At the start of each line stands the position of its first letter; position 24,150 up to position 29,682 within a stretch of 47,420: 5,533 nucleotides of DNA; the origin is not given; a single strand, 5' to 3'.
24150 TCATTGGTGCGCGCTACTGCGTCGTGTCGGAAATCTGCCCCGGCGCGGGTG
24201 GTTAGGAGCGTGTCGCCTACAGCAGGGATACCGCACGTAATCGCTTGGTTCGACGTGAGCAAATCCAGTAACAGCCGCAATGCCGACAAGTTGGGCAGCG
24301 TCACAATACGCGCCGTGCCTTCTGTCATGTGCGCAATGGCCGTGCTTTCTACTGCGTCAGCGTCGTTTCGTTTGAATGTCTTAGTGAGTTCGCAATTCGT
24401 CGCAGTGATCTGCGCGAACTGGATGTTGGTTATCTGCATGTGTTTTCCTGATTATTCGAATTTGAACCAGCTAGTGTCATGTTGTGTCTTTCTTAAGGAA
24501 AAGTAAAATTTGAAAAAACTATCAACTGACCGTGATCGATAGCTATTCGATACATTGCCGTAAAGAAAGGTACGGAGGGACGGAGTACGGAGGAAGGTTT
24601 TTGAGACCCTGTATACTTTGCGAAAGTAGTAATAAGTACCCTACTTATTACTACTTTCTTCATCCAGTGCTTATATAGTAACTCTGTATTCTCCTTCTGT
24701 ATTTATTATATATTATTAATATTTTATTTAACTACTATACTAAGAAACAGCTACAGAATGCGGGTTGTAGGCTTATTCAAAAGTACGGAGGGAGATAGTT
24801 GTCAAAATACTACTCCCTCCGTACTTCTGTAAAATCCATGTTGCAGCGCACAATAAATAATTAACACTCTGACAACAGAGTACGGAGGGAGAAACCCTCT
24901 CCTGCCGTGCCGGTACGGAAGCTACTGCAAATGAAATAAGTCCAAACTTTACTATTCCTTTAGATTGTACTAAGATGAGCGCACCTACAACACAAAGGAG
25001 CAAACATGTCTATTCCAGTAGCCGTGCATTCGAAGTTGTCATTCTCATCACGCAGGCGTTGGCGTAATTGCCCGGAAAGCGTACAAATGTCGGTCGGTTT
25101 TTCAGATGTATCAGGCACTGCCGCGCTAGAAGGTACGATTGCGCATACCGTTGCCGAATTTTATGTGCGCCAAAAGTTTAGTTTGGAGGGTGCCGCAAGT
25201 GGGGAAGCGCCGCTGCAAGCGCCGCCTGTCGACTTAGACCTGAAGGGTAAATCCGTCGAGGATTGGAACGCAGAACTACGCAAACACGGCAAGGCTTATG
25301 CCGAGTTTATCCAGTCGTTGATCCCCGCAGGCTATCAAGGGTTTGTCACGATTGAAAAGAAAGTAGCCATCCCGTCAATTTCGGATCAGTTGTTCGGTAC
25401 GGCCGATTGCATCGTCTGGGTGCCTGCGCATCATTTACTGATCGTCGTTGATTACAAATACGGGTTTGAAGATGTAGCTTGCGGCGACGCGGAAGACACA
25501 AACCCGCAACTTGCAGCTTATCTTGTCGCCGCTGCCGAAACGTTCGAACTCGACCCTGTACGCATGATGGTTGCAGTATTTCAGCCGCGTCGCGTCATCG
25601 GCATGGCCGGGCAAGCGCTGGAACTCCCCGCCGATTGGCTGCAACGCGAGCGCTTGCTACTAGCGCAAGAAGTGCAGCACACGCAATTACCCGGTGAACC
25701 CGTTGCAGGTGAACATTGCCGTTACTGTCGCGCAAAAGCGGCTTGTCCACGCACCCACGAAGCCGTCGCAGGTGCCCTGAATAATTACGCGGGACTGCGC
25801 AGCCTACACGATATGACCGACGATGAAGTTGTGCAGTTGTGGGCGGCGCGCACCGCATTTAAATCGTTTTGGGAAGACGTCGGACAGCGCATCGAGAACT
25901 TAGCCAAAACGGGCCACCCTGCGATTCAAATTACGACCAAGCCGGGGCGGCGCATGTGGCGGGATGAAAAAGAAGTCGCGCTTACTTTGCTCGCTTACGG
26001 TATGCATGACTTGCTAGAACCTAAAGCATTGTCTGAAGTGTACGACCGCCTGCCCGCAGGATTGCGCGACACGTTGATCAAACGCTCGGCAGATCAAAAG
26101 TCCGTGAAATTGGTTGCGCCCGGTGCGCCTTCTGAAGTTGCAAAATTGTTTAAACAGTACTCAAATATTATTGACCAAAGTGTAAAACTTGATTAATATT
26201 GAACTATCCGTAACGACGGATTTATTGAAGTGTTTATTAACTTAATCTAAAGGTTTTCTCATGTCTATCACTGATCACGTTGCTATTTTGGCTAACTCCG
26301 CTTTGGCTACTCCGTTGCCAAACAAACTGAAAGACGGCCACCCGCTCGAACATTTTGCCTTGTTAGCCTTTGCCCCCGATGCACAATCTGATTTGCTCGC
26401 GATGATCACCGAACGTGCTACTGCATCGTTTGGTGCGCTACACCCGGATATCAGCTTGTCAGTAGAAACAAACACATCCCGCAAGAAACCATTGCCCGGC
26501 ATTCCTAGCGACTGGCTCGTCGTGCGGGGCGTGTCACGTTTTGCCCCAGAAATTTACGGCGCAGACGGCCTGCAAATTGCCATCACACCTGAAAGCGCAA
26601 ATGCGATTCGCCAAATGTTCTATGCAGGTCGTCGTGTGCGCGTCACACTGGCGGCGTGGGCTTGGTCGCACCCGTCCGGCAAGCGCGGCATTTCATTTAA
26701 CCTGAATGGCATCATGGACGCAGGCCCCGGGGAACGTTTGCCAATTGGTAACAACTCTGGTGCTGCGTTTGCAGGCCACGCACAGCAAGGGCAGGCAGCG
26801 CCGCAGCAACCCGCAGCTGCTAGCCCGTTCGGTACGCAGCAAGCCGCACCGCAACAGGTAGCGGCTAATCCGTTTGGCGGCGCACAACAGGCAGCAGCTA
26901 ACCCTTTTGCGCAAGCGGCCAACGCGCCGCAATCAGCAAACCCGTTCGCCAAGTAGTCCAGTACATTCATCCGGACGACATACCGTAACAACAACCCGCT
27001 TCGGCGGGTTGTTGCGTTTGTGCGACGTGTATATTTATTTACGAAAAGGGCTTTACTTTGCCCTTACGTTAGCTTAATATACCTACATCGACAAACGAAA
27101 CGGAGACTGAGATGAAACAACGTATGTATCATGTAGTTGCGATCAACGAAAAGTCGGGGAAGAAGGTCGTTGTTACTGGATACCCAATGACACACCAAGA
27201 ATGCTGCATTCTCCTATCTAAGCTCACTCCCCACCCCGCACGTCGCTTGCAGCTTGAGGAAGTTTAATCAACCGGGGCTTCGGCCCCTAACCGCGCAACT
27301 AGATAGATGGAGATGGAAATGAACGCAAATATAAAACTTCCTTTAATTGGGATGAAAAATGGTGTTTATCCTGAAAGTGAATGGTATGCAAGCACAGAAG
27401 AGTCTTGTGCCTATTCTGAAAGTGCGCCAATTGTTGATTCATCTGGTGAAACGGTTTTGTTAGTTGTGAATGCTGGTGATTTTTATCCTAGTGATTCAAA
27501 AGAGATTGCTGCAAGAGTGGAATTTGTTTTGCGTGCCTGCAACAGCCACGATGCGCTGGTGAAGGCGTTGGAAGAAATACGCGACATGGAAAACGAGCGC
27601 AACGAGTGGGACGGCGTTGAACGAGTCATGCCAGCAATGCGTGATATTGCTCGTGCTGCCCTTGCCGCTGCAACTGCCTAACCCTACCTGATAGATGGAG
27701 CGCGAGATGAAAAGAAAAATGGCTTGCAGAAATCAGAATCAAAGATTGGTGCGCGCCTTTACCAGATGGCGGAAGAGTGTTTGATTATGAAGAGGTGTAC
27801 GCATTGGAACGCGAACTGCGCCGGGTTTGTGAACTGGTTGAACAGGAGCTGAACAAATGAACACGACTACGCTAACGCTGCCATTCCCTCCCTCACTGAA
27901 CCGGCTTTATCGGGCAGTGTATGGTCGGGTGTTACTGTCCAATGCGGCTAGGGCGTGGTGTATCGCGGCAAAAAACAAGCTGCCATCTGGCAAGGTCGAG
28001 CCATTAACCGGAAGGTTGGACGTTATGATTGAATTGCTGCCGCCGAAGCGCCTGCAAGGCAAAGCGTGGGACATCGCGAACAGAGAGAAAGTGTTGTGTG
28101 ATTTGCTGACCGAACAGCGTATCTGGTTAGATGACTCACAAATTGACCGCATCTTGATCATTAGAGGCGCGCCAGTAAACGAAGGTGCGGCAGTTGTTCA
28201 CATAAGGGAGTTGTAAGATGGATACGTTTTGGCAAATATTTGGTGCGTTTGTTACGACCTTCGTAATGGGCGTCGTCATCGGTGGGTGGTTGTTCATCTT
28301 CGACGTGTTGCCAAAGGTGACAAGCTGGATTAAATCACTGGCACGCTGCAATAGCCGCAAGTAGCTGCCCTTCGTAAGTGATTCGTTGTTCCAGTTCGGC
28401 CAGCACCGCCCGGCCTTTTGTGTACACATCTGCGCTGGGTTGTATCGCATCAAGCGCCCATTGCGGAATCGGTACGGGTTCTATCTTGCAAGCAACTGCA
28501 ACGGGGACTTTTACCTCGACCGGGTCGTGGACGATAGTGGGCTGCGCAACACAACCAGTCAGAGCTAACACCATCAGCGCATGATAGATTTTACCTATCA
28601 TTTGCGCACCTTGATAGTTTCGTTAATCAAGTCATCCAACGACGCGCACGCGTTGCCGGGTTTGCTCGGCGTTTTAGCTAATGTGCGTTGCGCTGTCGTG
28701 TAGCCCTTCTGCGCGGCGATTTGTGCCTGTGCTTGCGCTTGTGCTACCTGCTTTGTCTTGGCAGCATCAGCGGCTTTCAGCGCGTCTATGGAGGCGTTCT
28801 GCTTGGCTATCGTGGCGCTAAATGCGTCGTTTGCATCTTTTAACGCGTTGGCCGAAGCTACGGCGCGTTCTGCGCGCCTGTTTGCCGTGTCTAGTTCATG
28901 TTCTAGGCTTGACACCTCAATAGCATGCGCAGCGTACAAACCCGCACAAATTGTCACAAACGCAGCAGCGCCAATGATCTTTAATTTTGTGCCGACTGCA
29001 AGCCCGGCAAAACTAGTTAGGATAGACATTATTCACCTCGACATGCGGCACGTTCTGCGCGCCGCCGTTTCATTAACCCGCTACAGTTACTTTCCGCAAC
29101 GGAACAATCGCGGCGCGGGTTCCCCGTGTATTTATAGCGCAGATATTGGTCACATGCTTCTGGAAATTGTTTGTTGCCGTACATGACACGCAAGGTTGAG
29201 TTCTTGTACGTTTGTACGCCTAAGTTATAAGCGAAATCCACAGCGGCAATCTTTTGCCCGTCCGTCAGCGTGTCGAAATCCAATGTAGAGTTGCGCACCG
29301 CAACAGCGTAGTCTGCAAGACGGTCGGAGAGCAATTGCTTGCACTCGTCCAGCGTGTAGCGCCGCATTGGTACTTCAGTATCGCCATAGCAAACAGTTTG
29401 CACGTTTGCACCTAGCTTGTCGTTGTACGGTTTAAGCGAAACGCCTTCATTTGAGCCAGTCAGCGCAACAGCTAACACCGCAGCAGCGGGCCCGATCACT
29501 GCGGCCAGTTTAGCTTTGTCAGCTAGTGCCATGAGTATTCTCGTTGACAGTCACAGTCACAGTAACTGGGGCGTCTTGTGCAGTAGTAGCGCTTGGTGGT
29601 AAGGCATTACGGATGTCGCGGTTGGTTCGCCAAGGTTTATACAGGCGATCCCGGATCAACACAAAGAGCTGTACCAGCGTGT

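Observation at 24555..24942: A 388-bp non-coding hub is duplicated at both divergent switch points, nearly opposite each other on the circle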

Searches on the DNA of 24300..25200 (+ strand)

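Call 6: search_dna_similar(query=window:24455-25042:+, collection=phages, mode=distant, max_rows=30)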
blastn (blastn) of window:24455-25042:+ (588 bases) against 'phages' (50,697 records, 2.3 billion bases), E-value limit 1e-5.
No match.

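Call 90: search_rna_families(source=window, start=24300, end=25200, threshold=evalue, max_evalue=1)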
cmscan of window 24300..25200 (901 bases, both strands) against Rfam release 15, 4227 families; matches with E-value up to 1: 7.
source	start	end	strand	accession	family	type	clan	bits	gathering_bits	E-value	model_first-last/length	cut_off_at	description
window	24770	24837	+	RF03980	mir-2012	Gene; miRNA;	-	24.7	90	0.032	1-84/84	no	mir-2012 microRNA precursor family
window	24621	24662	-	RF04352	Plastid-psbA-4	Cis-reg;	CL00153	22.3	56.8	0.4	1-61/61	no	Plastid-psbA-4 3UTR RNA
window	24810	24894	-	RF00906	MIR1120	Gene; miRNA;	-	21.5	86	0.17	1-87/87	no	MIR1120/MIR1122 microRNA precursor family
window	24768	24839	+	RF03594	mir-3817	Gene; miRNA;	-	21.1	90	0.27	1-89/89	no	mir-3817 microRNA precursor family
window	24810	24894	+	RF00906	MIR1120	Gene; miRNA;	-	19.7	86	0.53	1-87/87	no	MIR1120/MIR1122 microRNA precursor family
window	24774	24832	-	RF03778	mir-483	Gene; miRNA;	-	19.6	60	0.84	1-75/75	no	mir-483 microRNA precursor family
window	24670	24771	+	RF00688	MIR394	Gene; miRNA;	-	19.5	60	0.49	1-109/109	no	MIR394 microRNA precursor family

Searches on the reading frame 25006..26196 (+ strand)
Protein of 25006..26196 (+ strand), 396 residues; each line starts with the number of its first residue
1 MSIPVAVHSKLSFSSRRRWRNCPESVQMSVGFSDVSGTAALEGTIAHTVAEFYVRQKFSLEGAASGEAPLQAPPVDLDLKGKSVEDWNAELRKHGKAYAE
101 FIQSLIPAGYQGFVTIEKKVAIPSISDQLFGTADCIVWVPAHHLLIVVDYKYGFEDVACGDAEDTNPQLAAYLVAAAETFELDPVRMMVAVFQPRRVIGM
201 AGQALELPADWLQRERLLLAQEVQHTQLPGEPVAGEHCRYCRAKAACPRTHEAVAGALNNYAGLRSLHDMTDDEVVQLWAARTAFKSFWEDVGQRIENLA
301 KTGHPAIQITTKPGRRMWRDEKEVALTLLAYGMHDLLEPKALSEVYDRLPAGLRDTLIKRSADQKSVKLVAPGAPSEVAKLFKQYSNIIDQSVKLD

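Call 11: search_protein_families(library=phrogs, proteins=[window:25006-26196:+])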
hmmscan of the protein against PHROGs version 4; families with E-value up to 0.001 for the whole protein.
window:25006-26196:+ (396 aa): 3 families
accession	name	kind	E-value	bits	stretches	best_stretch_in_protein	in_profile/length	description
phrog_69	-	DNA, RNA and nucleotide metabolism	2.5e-59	202.6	1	5-343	84-424/501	exonuclease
phrog_3953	-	DNA, RNA and nucleotide metabolism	1.3e-14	55.4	1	8-197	13-153/186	exonuclease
phrog_298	-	DNA, RNA and nucleotide metabolism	0.00061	20.2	0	43-189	109-224/293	exonuclease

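Call 39: search_dna_similar(query=window:25006-26196:+, collection=phages, mode=protein, max_rows=60, max_evalue=1e-20)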
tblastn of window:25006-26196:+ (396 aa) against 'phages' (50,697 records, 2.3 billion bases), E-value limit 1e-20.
Records with a match: 67; places in all: 68; records where one place covers at least 80% of the query: 66.
Best place of each record, by identity: <60% 67.
By first word of the organism name: Xanthomonas 36; Ralstonia 11; Burkholderia 8; Streptococcus 5; Oscillospiraceae 2; Ruminococcus 2; phage 1; Aeromonas 1; Fusobacterium 1.
By host as written in the record: Xanthomonas oryzae pv. oryzae 14; - 6; Xanthomonas arboricola pv. pruni strain Xcp1 6; Ralstonia pseudosolanacearum I-31 (MT043) 5; Ralstonia pseudosolanacearum I-33 (MT009) 3; Xanthomonas euvesicatoria 3; Burkholderia cenocepacia HI2424 2; Burkholderia cepacia 2; and 22 more.
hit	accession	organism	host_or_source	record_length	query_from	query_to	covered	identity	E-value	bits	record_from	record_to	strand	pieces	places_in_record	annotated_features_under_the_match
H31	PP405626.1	Ralstonia phage PQ43W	Ralstonia pseudosolanacearum NdE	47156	1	394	99%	54.3%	3e-134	429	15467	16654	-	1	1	exonuclease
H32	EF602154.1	Burkholderia phage BcepNY3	Burkholderia cenocepacia HI2424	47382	1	392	99%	52.5%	2e-112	366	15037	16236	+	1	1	BcepNY3gp19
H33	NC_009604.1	Burkholderia phage BcepNY3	Burkholderia cenocepacia HI2424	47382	1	392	99%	52.5%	2e-112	366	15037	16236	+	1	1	exonuclease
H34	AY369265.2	Burkholderia phage Bcep1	-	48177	1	392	99%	52.5%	4e-112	366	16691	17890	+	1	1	Bcep1-21: gp21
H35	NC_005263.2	Burkholderia phage Bcep1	Burkholderia cenocepacia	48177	1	392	99%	52.5%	4e-112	366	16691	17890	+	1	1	Bcep1-21: exonuclease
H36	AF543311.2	Burkholderia phage Bcep781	-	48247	1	392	99%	52.3%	2e-111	364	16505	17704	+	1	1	Bcep781-20: gp20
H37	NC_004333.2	Burkholderia phage Bcep781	Burkholderia cepacia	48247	1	392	99%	52.3%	2e-111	364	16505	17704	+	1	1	Bcep781-20: exonuclease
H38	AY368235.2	Burkholderia phage Bcep43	-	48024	1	392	99%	51.4%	6e-111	362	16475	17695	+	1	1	Bcep43-20: gp20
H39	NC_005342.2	Burkholderia phage Bcep43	Burkholderia cepacia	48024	1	392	99%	51.4%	6e-111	362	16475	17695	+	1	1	Bcep43-20: exonuclease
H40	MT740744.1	Ralstonia phage Jenny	Ralstonia pseudosolanacearum I-33 ...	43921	4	386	97%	34.7%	8e-59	212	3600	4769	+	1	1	hypothetical protein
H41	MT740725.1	Ralstonia phage Adzire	Ralstonia pseudosolanacearum I-31 ...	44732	4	386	97%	34.7%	8e-59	212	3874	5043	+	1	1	hypothetical protein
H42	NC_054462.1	Ralstonia phage Adzire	Ralstonia pseudosolanacearum I-31 ...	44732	4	386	97%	34.7%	8e-59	212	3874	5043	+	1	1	exonuclease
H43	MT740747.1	Ralstonia phage Simangalove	Ralstonia pseudosolanacearum I-31 ...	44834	4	386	97%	34.7%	8e-59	212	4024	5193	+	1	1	hypothetical protein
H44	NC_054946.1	Ralstonia phage Simangalove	Ralstonia pseudosolanacearum I-31 ...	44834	4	386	97%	34.7%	8e-59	212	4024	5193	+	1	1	exonuclease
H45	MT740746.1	Ralstonia phage Sarlave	Ralstonia pseudosolanacearum I-31 ...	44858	4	386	97%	34.7%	8e-59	212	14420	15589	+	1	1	hypothetical protein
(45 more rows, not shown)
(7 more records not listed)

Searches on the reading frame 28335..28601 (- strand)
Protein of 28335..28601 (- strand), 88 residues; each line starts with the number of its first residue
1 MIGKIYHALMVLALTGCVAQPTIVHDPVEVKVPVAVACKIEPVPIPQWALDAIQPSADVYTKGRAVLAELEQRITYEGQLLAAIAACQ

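Call 79: search_protein_families(library=phrogs, proteins=[window:28335-28601:-], max_evalue=0.001)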
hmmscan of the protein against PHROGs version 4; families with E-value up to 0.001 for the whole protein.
window:28335-28601:- (88 aa): 1 family
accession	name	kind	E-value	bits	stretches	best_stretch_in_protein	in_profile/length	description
phrog_3580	-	unknown function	3.2e-24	86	1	9-88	7-86/87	-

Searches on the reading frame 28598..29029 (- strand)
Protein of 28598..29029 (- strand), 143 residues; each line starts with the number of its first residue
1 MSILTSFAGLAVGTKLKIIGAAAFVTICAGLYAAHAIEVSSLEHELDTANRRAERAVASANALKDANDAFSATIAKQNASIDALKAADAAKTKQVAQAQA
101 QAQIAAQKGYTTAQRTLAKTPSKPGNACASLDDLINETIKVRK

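Call 79: search_protein_families(library=phrogs, proteins=[window:28598-29029:-], max_evalue=0.001)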
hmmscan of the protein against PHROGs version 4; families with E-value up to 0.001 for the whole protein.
window:28598-29029:- (143 aa): 2 families
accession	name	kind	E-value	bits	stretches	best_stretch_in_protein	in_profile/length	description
phrog_3774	-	unknown function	2.5e-06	28.8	1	55-137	38-118/122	-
phrog_739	-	lysis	2.2e-05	25.6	1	16-108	8-98/122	Rz-like spanin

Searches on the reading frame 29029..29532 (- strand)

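Call 79: search_protein_families(library=phrogs, proteins=[window:29029-29532:-], max_evalue=0.001)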
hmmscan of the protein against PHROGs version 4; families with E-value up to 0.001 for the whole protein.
window:29029-29532:- (167 aa): 4 families
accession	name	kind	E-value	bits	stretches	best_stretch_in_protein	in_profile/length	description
phrog_7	-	lysis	2.7e-35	122.7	1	18-165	556-696/873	endolysin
phrog_10457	-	lysis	1.6e-09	38.9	1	83-162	21-91/95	endolysin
phrog_7910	-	lysis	4.2e-07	31.4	1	96-164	32-91/96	endolysin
phrog_28234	-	lysis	0.00058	20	1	63-162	124-217/372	endolysin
